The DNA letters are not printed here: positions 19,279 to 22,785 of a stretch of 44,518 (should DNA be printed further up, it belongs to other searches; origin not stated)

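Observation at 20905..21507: Complete histidine-phosphatase (PGAM-like) domain inserted inside isoleucyl-tRNA synthetase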

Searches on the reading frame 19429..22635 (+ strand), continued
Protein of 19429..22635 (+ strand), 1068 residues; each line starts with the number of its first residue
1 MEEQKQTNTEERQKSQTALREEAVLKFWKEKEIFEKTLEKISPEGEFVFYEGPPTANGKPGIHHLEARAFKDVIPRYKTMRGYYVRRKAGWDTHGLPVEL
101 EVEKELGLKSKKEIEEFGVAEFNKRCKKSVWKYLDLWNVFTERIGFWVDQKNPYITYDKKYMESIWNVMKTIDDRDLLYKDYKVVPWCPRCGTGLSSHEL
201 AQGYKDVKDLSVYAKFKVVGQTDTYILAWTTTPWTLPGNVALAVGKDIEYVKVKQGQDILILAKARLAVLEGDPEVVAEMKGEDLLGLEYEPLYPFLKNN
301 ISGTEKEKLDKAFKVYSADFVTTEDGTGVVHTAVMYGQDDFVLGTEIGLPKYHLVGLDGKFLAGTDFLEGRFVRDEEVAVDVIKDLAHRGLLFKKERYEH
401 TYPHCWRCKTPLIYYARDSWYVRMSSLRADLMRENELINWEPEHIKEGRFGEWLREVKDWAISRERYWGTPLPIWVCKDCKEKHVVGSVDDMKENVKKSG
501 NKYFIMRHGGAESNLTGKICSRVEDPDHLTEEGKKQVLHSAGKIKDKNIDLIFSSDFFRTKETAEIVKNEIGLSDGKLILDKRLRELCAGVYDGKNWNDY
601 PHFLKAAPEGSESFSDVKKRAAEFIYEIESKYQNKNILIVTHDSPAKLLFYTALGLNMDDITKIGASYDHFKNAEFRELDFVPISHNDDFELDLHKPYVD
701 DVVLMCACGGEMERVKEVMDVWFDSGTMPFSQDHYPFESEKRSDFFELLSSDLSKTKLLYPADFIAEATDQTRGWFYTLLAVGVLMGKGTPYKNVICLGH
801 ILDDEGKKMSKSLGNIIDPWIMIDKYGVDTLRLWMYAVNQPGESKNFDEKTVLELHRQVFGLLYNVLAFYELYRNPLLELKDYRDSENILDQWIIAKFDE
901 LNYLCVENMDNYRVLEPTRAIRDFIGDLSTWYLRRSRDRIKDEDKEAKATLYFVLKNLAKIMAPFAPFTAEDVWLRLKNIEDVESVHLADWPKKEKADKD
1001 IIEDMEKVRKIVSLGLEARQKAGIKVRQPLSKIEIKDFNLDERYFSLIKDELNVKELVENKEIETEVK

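Call 11: find_homologous_proteins(query=window:19429-22632:+, max_evalue=1e-50)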
Query window:19429-22632:+ (1068 aa): 8000 proteins with E <= 1e-50 among 8000 candidates; the best 120 are listed.
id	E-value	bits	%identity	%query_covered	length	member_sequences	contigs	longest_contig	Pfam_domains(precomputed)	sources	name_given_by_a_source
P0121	0.0e+0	2486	100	100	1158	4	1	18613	PF09334.18,PF08264.20,PF00133.29,PF19302.5,PF00300.28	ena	-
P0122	0.0e+0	1932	77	99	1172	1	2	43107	PF09334.18,PF08264.20,PF00133.29,PF19302.5,PF00300.28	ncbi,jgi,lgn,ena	ncbi:MAG: class I tRNA ligase family protein [bacterium]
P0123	0.0e+0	1915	77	99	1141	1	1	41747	PF09334.18,PF08264.20,PF00133.29,PF19302.5,PF00300.28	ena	-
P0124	0.0e+0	1905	75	99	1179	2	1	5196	PF09334.18,PF08264.20,PF00133.29,PF19302.5,PF00300.28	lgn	-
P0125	0.0e+0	1893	76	99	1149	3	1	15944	PF09334.18,PF08264.20,PF00133.29,PF19302.5,PF00300.28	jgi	-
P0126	0.0e+0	1886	76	99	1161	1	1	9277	PF09334.18,PF08264.20,PF00133.29,PF19302.5,PF00300.28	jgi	jgi:isoleucyl-tRNA synthetase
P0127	0.0e+0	1866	74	100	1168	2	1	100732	PF09334.18,PF08264.20,PF00133.29,PF19302.5,PF00300.28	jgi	jgi:isoleucyl-tRNA synthetase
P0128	0.0e+0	1845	74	98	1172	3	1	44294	PF09334.18,PF08264.20,PF00133.29,PF19302.5,PF00300.28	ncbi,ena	ncbi:MAG: class I tRNA ligase family protein [Patescibacteria group bacterium]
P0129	0.0e+0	1826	74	99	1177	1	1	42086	PF09334.18,PF08264.20,PF00133.29,PF19302.5,PF00300.28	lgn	-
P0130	0.0e+0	1765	72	98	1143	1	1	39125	PF09334.18,PF08264.20,PF00133.29,PF19302.5,PF00300.28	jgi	jgi:isoleucyl-tRNA synthetase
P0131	0.0e+0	1756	70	99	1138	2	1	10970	PF09334.18,PF08264.20,PF00133.29,PF19302.5,PF00300.28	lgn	-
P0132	0.0e+0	1740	70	99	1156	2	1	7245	PF09334.18,PF08264.20,PF00133.29,PF19302.5,PF00300.28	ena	-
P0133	0.0e+0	1732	71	99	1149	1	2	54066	PF09334.18,PF08264.20,PF00133.29,PF19302.5,PF00300.28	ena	-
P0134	0.0e+0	1728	69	99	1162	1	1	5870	PF09334.18,PF08264.20,PF00133.29,PF19302.5,PF00300.28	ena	-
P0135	0.0e+0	1725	69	99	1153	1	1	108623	PF09334.18,PF08264.20,PF00133.29,PF19302.5,PF00300.28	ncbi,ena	-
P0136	0.0e+0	1717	69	99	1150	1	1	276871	PF09334.18,PF08264.20,PF00133.29,PF19302.5,PF00300.28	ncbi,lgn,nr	ncbi:MAG: class I tRNA ligase family protein [Burkholderiales bacterium]|nr:class I tRNA ligase fami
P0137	0.0e+0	1712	69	99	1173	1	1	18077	PF09334.18,PF08264.20,PF00133.29,PF19302.5,PF00300.28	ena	-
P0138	0.0e+0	1711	67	99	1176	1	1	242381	PF09334.18,PF08264.20,PF00133.29,PF19302.5,PF00300.28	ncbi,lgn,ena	-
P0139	0.0e+0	1708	70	99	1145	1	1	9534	PF09334.18,PF08264.20,PF00133.29,PF19302.5,PF00300.28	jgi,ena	-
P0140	0.0e+0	1702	69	99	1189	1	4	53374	PF09334.18,PF08264.20,PF00133.29,PF19302.5,PF00300.28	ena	-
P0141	0.0e+0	1702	68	99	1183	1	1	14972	PF09334.18,PF08264.20,PF00133.29,PF19302.5,PF00300.28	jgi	jgi:isoleucyl-tRNA synthetase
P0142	0.0e+0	1698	68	99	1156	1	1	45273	PF09334.18,PF08264.20,PF00133.29,PF19302.5,PF00300.28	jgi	jgi:isoleucyl-tRNA synthetase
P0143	0.0e+0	1692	68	99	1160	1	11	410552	PF09334.18,PF08264.20,PF00133.29,PF19302.5,PF00300.28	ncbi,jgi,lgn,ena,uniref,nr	ncbi:MAG: Isoleucine-tRNA ligase [Candidatus Nomurabacteria bacterium GW2011_GWE1_32_28]|uniref:Isol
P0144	0.0e+0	1689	68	99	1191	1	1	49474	PF09334.18,PF08264.20,PF00133.29,PF19302.5,PF00300.28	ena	-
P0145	0.0e+0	1689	68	99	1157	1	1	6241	PF09334.18,PF08264.20,PF00133.29,PF19302.5,PF00300.28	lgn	-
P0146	0.0e+0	1679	68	98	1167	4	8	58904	PF09334.18,PF08264.20,PF00133.29,PF19302.5,PF00300.28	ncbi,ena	-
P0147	0.0e+0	1675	69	99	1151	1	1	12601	PF09334.18,PF08264.20,PF00133.29,PF19302.5,PF00300.28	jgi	-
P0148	0.0e+0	1675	66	99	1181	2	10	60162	PF09334.18,PF08264.20,PF00133.29,PF19302.5,PF00300.28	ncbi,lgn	-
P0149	0.0e+0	1669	66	100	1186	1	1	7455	PF09334.18,PF08264.20,PF00133.29,PF19302.5,PF00300.28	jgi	jgi:isoleucyl-tRNA synthetase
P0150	0.0e+0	1669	66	98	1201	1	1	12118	PF09334.18,PF08264.20,PF00133.29,PF19302.5,PF00300.28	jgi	jgi:isoleucyl-tRNA synthetase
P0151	0.0e+0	1668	66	99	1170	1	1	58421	PF09334.18,PF08264.20,PF00133.29,PF19302.5,PF00300.28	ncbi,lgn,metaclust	metaclust:status=active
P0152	0.0e+0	1666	68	100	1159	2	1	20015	PF09334.18,PF08264.20,PF00133.29,PF19302.5,PF00300.28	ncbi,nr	ncbi:class I tRNA ligase family protein [Patescibacteria group bacterium]|nr:class I tRNA ligase fam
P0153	0.0e+0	1666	67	98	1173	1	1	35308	PF09334.18,PF08264.20,PF00133.29,PF19302.5,PF00300.28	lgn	-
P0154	0.0e+0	1666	66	99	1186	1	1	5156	PF09334.18,PF08264.20,PF00133.29,PF19302.5,PF00300.28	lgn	-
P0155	0.0e+0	1664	66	99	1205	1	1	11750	PF09334.18,PF08264.20,PF00133.29,PF19302.5,PF00300.28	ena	-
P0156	0.0e+0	1663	68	99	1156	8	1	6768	PF09334.18,PF08264.20,PF00133.29,PF19302.5,PF00300.28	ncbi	-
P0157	0.0e+0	1661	68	99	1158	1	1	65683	PF09334.18,PF08264.20,PF00133.29,PF19302.5,PF00300.28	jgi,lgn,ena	-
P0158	0.0e+0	1657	67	99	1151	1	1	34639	PF09334.18,PF08264.20,PF00133.29,PF19302.5,PF00300.28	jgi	-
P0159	0.0e+0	1656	67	99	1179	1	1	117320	PF09334.18,PF08264.20,PF00133.29,PF19302.5,PF00300.28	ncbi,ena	-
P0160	0.0e+0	1651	66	99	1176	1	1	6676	PF09334.18,PF08264.20,PF00133.29,PF19302.5,PF00300.28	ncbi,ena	-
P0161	0.0e+0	1650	67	99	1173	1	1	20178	PF09334.18,PF08264.20,PF00133.29,PF19302.5,PF00300.28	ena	-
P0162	0.0e+0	1649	66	99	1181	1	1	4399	PF09334.18,PF08264.20,PF00133.29,PF19302.5,PF00300.28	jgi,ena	-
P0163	0.0e+0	1647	65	100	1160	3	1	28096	PF09334.18,PF08264.20,PF00133.29,PF19302.5,PF00300.28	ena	-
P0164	0.0e+0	1646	66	99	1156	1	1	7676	PF09334.18,PF08264.20,PF00133.29,PF19302.5,PF00300.28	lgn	-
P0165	0.0e+0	1646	66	99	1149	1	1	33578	PF09334.18,PF08264.20,PF00133.29,PF19302.5,PF00300.28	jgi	-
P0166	0.0e+0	1646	65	100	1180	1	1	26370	PF09334.18,PF08264.20,PF00133.29,PF19302.5,PF00300.28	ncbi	-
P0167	0.0e+0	1645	66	99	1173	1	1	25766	PF09334.18,PF08264.20,PF00133.29,PF19302.5,PF00300.28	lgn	-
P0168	0.0e+0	1642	67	99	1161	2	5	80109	PF09334.18,PF08264.20,PF00133.29,PF19302.5,PF00300.28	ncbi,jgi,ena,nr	ncbi:MAG TPA: class I tRNA ligase family protein [Candidatus Paceibacterota bacterium]|nr:class I tR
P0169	0.0e+0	1641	67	98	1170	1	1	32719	PF09334.18,PF08264.20,PF00133.29,PF19302.5,PF00300.28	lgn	-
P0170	0.0e+0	1638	65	99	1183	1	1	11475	PF09334.18,PF08264.20,PF00133.29,PF19302.5,PF00300.28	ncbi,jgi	jgi:isoleucyl-tRNA synthetase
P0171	0.0e+0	1636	65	99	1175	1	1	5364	PF09334.18,PF08264.20,PF00133.29,PF19302.5,PF00300.28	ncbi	-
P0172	0.0e+0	1636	66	98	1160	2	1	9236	PF09334.18,PF08264.20,PF00133.29,PF19302.5,PF00300.28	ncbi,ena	-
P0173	0.0e+0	1635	65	99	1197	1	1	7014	PF09334.18,PF08264.20,PF00133.29,PF19302.5,PF00300.28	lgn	-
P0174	0.0e+0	1633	66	99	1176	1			PF09334.18,PF08264.20,PF00133.29,PF19302.5,PF00300.28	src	-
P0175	0.0e+0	1632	63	99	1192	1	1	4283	PF09334.18,PF08264.20,PF00133.29,PF19302.5,PF00300.28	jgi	jgi:isoleucyl-tRNA synthetase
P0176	0.0e+0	1630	66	99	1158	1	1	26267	PF09334.18,PF08264.20,PF00133.29,PF19302.5,PF00300.28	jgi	-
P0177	0.0e+0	1627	66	99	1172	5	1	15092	PF09334.18,PF08264.20,PF00133.29,PF19302.5,PF00300.28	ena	-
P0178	0.0e+0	1627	65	98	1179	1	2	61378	PF09334.18,PF08264.20,PF00133.29,PF19302.5,PF00300.28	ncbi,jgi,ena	ncbi:MAG: class I tRNA ligase family protein [Candidatus Paceibacterota bacterium]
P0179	0.0e+0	1626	65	99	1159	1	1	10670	PF09334.18,PF08264.20,PF00133.29,PF19302.5,PF00300.28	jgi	-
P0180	0.0e+0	1626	65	99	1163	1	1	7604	PF09334.18,PF08264.20,PF00133.29,PF19302.5,PF00300.28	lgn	-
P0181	0.0e+0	1626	66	98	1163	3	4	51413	PF09334.18,PF08264.20,PF00133.29,PF19302.5,PF00300.28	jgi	jgi:isoleucyl-tRNA synthetase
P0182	0.0e+0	1626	65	99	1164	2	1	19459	PF09334.18,PF08264.20,PF00133.29,PF19302.5,PF00300.28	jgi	jgi:isoleucyl-tRNA synthetase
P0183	0.0e+0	1622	66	99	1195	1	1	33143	PF09334.18,PF08264.20,PF00133.29,PF19302.5,PF00300.28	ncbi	-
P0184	0.0e+0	1621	65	98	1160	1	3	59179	PF09334.18,PF08264.20,PF00133.29,PF19302.5,PF00300.28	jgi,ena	-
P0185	0.0e+0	1621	64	99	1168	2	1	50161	PF09334.18,PF08264.20,PF00133.29,PF19302.5,PF00300.28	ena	-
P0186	0.0e+0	1620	65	98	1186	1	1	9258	PF09334.18,PF08264.20,PF00133.29,PF19302.5,PF00300.28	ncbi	-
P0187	0.0e+0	1619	66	99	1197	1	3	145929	PF09334.18,PF08264.20,PF00133.29,PF19302.5,PF00300.28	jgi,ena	-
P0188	0.0e+0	1619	65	98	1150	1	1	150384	PF09334.18,PF08264.20,PF00133.29,PF19302.5,PF00300.28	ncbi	-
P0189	0.0e+0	1618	66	98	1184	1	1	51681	PF09334.18,PF08264.20,PF00133.29,PF19302.5,PF00300.28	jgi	-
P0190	0.0e+0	1618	64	99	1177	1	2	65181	PF09334.18,PF08264.20,PF00133.29,PF19302.5,PF00300.28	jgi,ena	jgi:isoleucyl-tRNA synthetase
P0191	0.0e+0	1618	65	98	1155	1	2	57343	PF09334.18,PF08264.20,PF00133.29,PF19302.5,PF00300.28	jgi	jgi:isoleucyl-tRNA synthetase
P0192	0.0e+0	1617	64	99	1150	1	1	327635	PF09334.18,PF08264.20,PF00133.29,PF19302.5,PF00300.28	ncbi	-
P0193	0.0e+0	1617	64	99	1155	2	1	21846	PF09334.18,PF08264.20,PF00133.29,PF19302.5,PF00300.28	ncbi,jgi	jgi:isoleucyl-tRNA synthetase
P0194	0.0e+0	1616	64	99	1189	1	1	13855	PF09334.18,PF08264.20,PF00133.29,PF19302.5,PF00300.28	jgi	-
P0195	0.0e+0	1616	66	98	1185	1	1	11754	PF09334.18,PF08264.20,PF00133.29,PF19302.5,PF00300.28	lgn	-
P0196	0.0e+0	1616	65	99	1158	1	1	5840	PF09334.18,PF08264.20,PF00133.29,PF19302.5,PF00300.28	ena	-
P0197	0.0e+0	1616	64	99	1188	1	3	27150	PF09334.18,PF08264.20,PF00133.29,PF19302.5,PF00300.28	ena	-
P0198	0.0e+0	1616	64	99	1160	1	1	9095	PF09334.18,PF08264.20,PF00133.29,PF19302.5,PF00300.28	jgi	-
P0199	0.0e+0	1615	64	99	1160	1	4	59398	PF09334.18,PF08264.20,PF00133.29,PF19302.5,PF00300.28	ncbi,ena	-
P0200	0.0e+0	1615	65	98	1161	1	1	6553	PF09334.18,PF08264.20,PF00133.29,PF19302.5,PF00300.28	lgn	-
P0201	0.0e+0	1614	64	99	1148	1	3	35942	PF09334.18,PF08264.20,PF00133.29,PF19302.5,PF00300.28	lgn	-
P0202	0.0e+0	1614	65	99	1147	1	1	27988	PF09334.18,PF08264.20,PF00133.29,PF19302.5,PF00300.28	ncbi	-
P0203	0.0e+0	1613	64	99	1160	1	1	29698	PF09334.18,PF08264.20,PF00133.29,PF19302.5,PF00300.28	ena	-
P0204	0.0e+0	1613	64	99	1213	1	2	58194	PF09334.18,PF08264.20,PF00133.29,PF19302.5,PF00300.28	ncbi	-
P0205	0.0e+0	1612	64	100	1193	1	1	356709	PF09334.18,PF08264.20,PF00133.29,PF19302.5,PF00300.28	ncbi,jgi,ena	ncbi:MAG: class I tRNA ligase family protein [Candidatus Paceibacterota bacterium]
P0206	0.0e+0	1611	64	98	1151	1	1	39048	PF09334.18,PF08264.20,PF00133.29,PF19302.5,PF00300.28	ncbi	-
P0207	0.0e+0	1611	65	99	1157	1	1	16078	PF09334.18,PF08264.20,PF00133.29,PF19302.5,PF00300.28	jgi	jgi:isoleucyl-tRNA synthetase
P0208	0.0e+0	1611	65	98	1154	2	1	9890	PF09334.18,PF08264.20,PF00133.29,PF19302.5,PF00300.28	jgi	-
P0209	0.0e+0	1610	65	100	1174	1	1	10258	PF09334.18,PF08264.20,PF00133.29,PF19302.5,PF00300.28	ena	-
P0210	0.0e+0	1610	63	99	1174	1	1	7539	PF09334.18,PF08264.20,PF00133.29,PF19302.5,PF00300.28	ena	-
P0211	0.0e+0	1609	64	98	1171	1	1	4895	PF09334.18,PF08264.20,PF00133.29,PF21845.2,PF19302.5,PF00300.28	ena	-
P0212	0.0e+0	1608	65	98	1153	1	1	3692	PF09334.18,PF08264.20,PF00133.29,PF19302.5,PF00300.28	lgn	-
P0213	0.0e+0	1608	65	98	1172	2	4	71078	PF09334.18,PF08264.20,PF00133.29,PF19302.5,PF00300.28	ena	-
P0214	0.0e+0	1608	64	99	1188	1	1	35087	PF09334.18,PF08264.20,PF00133.29,PF19302.5,PF00300.28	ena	-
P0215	0.0e+0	1607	63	99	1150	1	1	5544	PF09334.18,PF08264.20,PF00133.29,PF19302.5,PF00300.28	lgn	-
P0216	0.0e+0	1607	65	98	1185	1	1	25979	PF09334.18,PF08264.20,PF00133.29,PF19302.5,PF00300.28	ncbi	-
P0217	0.0e+0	1606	65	99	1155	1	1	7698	PF09334.18,PF08264.20,PF00133.29,PF19302.5,PF00300.28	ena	-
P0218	0.0e+0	1606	63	99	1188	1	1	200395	PF09334.18,PF08264.20,PF00133.29,PF19302.5,PF00300.28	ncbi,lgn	-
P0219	0.0e+0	1606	65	99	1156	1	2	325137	PF09334.18,PF08264.20,PF00133.29,PF19302.5,PF00300.28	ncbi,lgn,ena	-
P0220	0.0e+0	1606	64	98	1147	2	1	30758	PF09334.18,PF08264.20,PF00133.29,PF19302.5,PF00300.28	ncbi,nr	ncbi:MAG: class I tRNA ligase family protein [Candidatus Pacebacteria bacterium]|nr:class I tRNA lig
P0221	0.0e+0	1606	64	99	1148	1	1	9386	PF09334.18,PF08264.20,PF00133.29,PF19302.5,PF00300.28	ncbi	-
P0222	0.0e+0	1605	64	99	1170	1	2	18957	PF09334.18,PF08264.20,PF00133.29,PF19302.5,PF00300.28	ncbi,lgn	ncbi:MAG: class I tRNA ligase family protein [bacterium]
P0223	0.0e+0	1605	64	98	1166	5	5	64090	PF09334.18,PF08264.20,PF00133.29,PF19302.5,PF00300.28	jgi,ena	-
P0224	0.0e+0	1605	64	98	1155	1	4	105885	PF09334.18,PF08264.20,PF00133.29,PF19302.5,PF00300.28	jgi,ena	-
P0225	0.0e+0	1604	64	99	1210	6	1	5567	PF09334.18,PF08264.20,PF00133.29,PF19302.5,PF00300.28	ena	-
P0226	0.0e+0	1604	65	100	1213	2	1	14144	PF09334.18,PF08264.20,PF00133.29,PF19302.5,PF00300.28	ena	-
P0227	0.0e+0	1604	64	98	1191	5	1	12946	PF09334.18,PF08264.20,PF00133.29,PF19302.5,PF00300.28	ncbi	-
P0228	0.0e+0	1603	64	100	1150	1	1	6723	PF09334.18,PF08264.20,PF00133.29,PF19302.5,PF00300.28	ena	-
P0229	0.0e+0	1602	64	99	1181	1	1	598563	PF09334.18,PF08264.20,PF00133.29,PF19302.5,PF00300.28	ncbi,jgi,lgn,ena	ncbi:MAG: class I tRNA ligase family protein [Candidatus Paceibacterota bacterium]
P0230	0.0e+0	1602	66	98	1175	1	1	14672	PF09334.18,PF08264.20,PF00133.29,PF19302.5,PF00300.28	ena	-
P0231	0.0e+0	1601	64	99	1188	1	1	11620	PF09334.18,PF08264.20,PF00133.29,PF19302.5,PF00300.28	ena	-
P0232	0.0e+0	1601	64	99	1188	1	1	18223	PF09334.18,PF08264.20,PF00133.29,PF19302.5,PF00300.28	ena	-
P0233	0.0e+0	1599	63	99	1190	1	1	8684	PF09334.18,PF08264.20,PF00133.29,PF19302.5,PF00300.28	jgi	jgi:isoleucyl-tRNA synthetase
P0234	0.0e+0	1599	63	98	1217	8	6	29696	PF09334.18,PF08264.20,PF00133.29,PF19302.5,PF00300.28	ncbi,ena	-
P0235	0.0e+0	1599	63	99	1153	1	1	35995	PF09334.18,PF08264.20,PF00133.29,PF19302.5,PF00300.28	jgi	jgi:isoleucyl-tRNA synthetase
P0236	0.0e+0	1599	64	98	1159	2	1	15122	PF09334.18,PF08264.20,PF00133.29,PF19302.5,PF00300.28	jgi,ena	-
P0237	0.0e+0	1598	63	99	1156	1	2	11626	PF09334.18,PF08264.20,PF00133.29,PF19302.5,PF00300.28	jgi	jgi:isoleucyl-tRNA synthetase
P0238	0.0e+0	1597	64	99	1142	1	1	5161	PF09334.18,PF08264.20,PF00133.29,PF19302.5,PF00300.28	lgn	-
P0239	0.0e+0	1597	65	98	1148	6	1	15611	PF09334.18,PF08264.20,PF00133.29,PF19302.5,PF00300.28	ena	-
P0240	0.0e+0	1597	65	99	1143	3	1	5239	PF09334.18,PF08264.20,PF00133.29,PF19302.5,PF00300.28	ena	-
